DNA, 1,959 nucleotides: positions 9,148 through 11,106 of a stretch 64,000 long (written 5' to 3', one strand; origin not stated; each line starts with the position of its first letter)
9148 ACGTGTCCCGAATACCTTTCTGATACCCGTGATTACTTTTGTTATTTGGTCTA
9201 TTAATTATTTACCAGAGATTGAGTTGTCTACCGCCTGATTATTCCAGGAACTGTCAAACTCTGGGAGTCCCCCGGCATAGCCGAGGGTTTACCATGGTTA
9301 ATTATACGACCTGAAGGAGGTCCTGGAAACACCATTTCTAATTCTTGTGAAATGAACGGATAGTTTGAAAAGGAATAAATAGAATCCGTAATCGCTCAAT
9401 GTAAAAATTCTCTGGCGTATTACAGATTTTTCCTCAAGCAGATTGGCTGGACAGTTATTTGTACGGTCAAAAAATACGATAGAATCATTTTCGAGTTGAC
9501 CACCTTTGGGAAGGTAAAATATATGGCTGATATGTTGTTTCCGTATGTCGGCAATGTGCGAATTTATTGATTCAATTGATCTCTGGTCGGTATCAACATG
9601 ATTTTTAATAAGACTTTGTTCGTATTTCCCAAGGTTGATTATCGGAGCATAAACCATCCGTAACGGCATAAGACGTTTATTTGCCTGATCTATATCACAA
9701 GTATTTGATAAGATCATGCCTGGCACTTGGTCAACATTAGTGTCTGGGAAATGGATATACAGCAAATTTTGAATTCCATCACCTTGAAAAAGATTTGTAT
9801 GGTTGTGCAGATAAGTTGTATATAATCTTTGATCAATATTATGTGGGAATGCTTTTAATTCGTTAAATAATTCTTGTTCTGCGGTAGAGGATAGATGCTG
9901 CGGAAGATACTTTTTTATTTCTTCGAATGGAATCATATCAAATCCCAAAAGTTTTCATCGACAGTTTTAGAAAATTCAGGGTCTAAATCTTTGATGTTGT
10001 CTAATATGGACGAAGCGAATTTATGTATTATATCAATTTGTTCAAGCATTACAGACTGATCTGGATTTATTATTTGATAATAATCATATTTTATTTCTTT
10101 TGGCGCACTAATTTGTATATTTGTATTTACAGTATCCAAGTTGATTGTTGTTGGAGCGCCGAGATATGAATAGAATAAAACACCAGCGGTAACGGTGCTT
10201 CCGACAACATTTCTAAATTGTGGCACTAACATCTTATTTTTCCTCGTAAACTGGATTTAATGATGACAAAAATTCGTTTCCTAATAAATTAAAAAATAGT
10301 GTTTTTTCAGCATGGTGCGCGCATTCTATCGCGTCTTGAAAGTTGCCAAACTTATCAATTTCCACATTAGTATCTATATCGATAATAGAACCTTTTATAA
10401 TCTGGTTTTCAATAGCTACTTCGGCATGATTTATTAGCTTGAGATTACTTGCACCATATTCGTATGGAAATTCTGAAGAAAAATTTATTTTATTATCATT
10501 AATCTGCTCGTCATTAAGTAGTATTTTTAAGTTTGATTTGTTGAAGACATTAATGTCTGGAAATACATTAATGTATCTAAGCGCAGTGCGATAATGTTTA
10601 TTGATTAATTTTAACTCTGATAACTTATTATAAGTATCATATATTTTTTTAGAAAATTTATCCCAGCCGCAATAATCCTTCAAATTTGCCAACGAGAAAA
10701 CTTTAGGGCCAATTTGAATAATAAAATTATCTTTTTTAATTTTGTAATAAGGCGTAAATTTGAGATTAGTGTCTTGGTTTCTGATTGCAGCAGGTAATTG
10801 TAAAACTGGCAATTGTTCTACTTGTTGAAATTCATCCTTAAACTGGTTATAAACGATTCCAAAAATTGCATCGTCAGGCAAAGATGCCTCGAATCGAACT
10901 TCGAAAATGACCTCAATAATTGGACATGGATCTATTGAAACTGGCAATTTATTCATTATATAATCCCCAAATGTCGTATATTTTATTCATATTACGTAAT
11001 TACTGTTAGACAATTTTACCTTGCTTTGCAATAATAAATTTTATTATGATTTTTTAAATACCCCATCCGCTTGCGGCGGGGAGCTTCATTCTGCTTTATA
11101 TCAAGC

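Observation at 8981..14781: Two copies of a 0.32-kb non-coding element with same-strand sub-terminal hairpins bracket a 5.1-kb segment (PATE-like or structured RNA)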

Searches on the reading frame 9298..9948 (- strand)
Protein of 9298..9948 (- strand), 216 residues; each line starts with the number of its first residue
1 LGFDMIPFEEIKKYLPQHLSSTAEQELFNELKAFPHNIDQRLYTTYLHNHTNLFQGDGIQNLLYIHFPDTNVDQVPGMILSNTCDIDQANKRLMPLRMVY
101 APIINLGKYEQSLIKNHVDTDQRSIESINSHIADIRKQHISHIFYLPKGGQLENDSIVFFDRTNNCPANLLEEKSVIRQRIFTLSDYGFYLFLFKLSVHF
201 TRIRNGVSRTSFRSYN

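Call 7: search_protein_families(library=pfam, proteins=[window:9298-9948:-], max_evalue=0.01)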
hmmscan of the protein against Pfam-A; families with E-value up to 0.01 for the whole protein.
window:9298-9948:- (216 aa): 0 families

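Call 39: search_protein_families(library=padloc, proteins=[window:9298-9948:-], max_evalue=0.01)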
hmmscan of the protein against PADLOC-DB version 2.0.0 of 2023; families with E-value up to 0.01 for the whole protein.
window:9298-9948:- (216 aa): 0 families

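Call 51: find_homologous_proteins(query=window:9298-9948:-, max_evalue=0.001)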
Query window:9298-9948:- (216 aa): 695 proteins with E <= 0.001 among 744 candidates; the best 120 are listed.
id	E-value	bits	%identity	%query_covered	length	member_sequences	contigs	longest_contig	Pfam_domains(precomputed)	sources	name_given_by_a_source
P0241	1.3e-138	478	100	98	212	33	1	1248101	-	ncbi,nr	ncbi:MAG: hypothetical protein SRB1_00276 [Desulfobacteraceae bacterium Eth-SRB1]|nr:MAG: hypothetic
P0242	2.4e-124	431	92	95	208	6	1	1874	-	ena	-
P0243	5.4e-122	423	90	95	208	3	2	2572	-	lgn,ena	-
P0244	9.4e-122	423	91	95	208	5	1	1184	-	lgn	-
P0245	9.0e-105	367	75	98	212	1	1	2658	-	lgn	-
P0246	6.9e-102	358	76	95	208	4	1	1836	-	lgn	-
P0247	7.4e-102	358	76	95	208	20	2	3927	-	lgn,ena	-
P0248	1.7e-101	356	74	96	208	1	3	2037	-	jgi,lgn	-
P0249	1.9e-101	356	76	95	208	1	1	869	-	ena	-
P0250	2.3e-101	356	75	96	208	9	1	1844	-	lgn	-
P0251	3.8e-101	355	74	95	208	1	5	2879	-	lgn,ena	-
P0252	7.7e-101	354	73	98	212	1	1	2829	-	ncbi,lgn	-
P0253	1.5e-100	353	74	95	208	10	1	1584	-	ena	-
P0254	4.9e-100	352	74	96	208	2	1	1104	-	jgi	jgi:hypothetical protein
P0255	1.1e-99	351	73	98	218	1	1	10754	-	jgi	jgi:hypothetical protein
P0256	5.7e-99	348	73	96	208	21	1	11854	-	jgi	-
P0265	5.3e-91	322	68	96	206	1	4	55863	-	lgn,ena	-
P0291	3.2e-75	271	61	95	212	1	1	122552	-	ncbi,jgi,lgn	ncbi:MAG: hypothetical protein ACI8ZB_002674 [Desulforhopalus sp.]|jgi:hypothetical protein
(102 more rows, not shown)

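Call 53: find_encoding_contigs(protein=P0243, flank=5000, max_places=4)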
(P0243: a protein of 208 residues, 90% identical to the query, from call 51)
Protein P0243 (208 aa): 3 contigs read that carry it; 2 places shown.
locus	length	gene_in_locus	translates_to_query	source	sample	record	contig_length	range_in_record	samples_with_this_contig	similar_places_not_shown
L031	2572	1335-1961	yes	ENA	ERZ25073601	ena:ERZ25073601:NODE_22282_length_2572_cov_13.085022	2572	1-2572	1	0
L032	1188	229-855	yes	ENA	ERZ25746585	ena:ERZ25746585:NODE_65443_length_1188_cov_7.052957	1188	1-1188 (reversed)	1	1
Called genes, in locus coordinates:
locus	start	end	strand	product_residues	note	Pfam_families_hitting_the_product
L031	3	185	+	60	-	?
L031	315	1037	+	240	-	-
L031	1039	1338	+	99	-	-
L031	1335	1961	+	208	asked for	-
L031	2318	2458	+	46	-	-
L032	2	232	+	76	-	?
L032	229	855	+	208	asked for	-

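Call 54: find_encoding_contigs(protein=P0256, flank=8000, max_places=3)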
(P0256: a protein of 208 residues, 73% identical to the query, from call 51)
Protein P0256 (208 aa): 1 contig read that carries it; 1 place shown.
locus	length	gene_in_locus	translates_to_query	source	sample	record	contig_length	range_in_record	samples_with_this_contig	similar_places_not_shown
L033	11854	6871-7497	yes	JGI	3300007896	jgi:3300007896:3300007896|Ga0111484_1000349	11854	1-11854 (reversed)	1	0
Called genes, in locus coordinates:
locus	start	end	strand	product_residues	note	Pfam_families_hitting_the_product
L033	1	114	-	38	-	?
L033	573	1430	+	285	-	PF23894:LD_SV2 (weak), PF13576:Pentapeptide_3 (faint), PF13599:Pentapeptide_4 (weak), PF07885:Ion_trans_2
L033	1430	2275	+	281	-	-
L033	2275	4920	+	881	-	PF01582:TIR (faint), PF13676:TIR_2, PF01637:ATPase_2 (weak), PF24406:nSTAND_NTPase4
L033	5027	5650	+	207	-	-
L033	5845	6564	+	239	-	-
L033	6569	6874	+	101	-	-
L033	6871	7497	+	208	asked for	-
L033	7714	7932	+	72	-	-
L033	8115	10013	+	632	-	PF01757:Acyl_transf_3, PF19040:SGNH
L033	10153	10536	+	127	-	PF01555:N6_N4_Mtase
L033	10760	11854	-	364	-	?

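Call 81: search_protein_families(library=ncbifam, proteins=[window:9298-9948:-], max_evalue=0.01)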
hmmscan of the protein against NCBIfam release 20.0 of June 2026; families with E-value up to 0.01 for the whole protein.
window:9298-9948:- (216 aa): 0 families

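Call 87: search_solved_structures(query=A1, max_evalue=1)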
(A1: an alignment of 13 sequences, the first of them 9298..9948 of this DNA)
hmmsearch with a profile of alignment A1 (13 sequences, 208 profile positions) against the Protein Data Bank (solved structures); distinct sequences matched with E-value up to 1: 0.

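Call 89: find_encoding_contigs(protein=P0291, flank=8000, max_places=2)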
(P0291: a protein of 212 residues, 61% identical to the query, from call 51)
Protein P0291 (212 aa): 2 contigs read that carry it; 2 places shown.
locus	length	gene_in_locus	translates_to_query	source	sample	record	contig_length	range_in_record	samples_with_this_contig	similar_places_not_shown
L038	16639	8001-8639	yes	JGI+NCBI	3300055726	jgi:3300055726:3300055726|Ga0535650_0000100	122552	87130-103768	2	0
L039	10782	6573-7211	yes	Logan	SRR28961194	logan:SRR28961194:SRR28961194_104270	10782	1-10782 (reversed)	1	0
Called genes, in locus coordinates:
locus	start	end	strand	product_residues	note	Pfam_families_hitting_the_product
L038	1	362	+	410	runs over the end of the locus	PF13356:Arm-DNA-bind_3, PF22022:Phage_int_M, PF00589:Phage_integrase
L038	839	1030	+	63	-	-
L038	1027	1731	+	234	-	PF14297:Lin1244_N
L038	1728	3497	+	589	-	PF13155:Toprim_2, PF13481:AAA_25, PF03796:DnaB_C (weak)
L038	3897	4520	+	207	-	PF00589:Phage_integrase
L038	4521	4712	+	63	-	-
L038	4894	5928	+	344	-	PF22769:DCD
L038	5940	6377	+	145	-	PF00692:dUTPase, PF22769:DCD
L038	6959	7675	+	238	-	-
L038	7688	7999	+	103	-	-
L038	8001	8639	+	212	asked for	-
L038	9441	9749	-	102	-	-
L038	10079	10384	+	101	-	PF14076:DUF4258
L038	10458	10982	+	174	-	PF15731:MqsA_antitoxin, PF01381:HTH_3 (weak)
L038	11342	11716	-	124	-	-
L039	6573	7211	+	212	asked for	-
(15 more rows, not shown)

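Call 90: find_encoding_contigs(protein=P0265, flank=8000, max_places=2)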
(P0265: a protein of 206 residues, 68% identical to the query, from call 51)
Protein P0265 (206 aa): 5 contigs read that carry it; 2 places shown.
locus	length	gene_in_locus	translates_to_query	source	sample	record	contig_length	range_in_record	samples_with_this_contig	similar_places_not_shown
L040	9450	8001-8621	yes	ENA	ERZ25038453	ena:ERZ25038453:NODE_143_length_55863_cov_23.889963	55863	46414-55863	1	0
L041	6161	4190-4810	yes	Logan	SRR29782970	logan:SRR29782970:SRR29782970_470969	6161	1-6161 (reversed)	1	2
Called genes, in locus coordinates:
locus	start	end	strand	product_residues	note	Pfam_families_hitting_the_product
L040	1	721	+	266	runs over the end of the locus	PF02634:FdhD-NarQ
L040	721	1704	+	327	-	PF01336:tRNA_anti-codon, PF01966:HD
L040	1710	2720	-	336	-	PF01545:Cation_efflux, PF16916:ZT_dimer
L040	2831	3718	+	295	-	PF07837:FTCD_N, PF02971:FTCD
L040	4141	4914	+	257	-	-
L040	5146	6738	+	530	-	PF00239:Resolvase, PF13408:Zn_ribbon_recom (weak)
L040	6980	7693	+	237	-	-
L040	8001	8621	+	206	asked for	-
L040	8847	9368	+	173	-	PF00574:CLP_protease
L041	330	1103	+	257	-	-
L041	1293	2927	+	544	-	PF00239:Resolvase, PF13408:Zn_ribbon_recom (weak)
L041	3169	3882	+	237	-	-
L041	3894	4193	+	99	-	-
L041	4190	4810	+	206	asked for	-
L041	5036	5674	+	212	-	PF00574:CLP_protease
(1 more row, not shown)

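Call 91: predict_structure(alignment_id=A1)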
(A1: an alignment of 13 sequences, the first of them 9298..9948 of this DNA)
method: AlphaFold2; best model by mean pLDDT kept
length: 216 residues; sequences in the alignment: 13
mean_pLDDT: 38.6   pTM: 0.27
mean pLDDT of the five models: 38.6, 38.2, 38.0, 37.3, 36.5
residues with pLDDT >= 90: 0; 70-90: 1; 50-70: 34; < 50: 181
segments of 3 or more residues with pLDDT < 50: 1-6, 13-16, 30-109, 135-216
pLDDT, mean of each block of 10 residues (from residue 1): 42 47 53 39 30 25 27 27 28 29 39 56 60 49 42 42 39 39 34 39 29 31
secondary structure, 60 per line:
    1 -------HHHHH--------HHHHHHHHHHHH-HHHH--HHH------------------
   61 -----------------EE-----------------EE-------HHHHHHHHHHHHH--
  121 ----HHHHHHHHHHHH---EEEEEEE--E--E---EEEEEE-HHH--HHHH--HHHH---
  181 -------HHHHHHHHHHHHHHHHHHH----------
elements in order: H8-12 H21-32 H34-37 H106-118 H125-136 E140-146 E156-161 H168-171 H174-177 H188-206

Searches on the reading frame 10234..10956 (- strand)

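Call 7: search_protein_families(library=pfam, proteins=[window:10234-10956:-], max_evalue=0.01)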
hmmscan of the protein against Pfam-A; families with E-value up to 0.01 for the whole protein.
window:10234-10956:- (240 aa): 0 families

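Call 39: search_protein_families(library=padloc, proteins=[window:10234-10956:-], max_evalue=0.01)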
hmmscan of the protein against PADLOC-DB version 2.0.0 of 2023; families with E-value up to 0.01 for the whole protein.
window:10234-10956:- (240 aa): 0 families

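Call 81: search_protein_families(library=ncbifam, proteins=[window:10234-10956:-], max_evalue=0.01)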
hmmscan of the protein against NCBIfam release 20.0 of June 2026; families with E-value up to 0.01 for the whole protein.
window:10234-10956:- (240 aa): 1 family
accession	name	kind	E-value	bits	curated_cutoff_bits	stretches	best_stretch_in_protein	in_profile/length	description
TIGR04255.1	sporadTIGR04255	subfamily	4.1e-33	115.3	30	1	9-234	3-252/252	TIGR04255 family protein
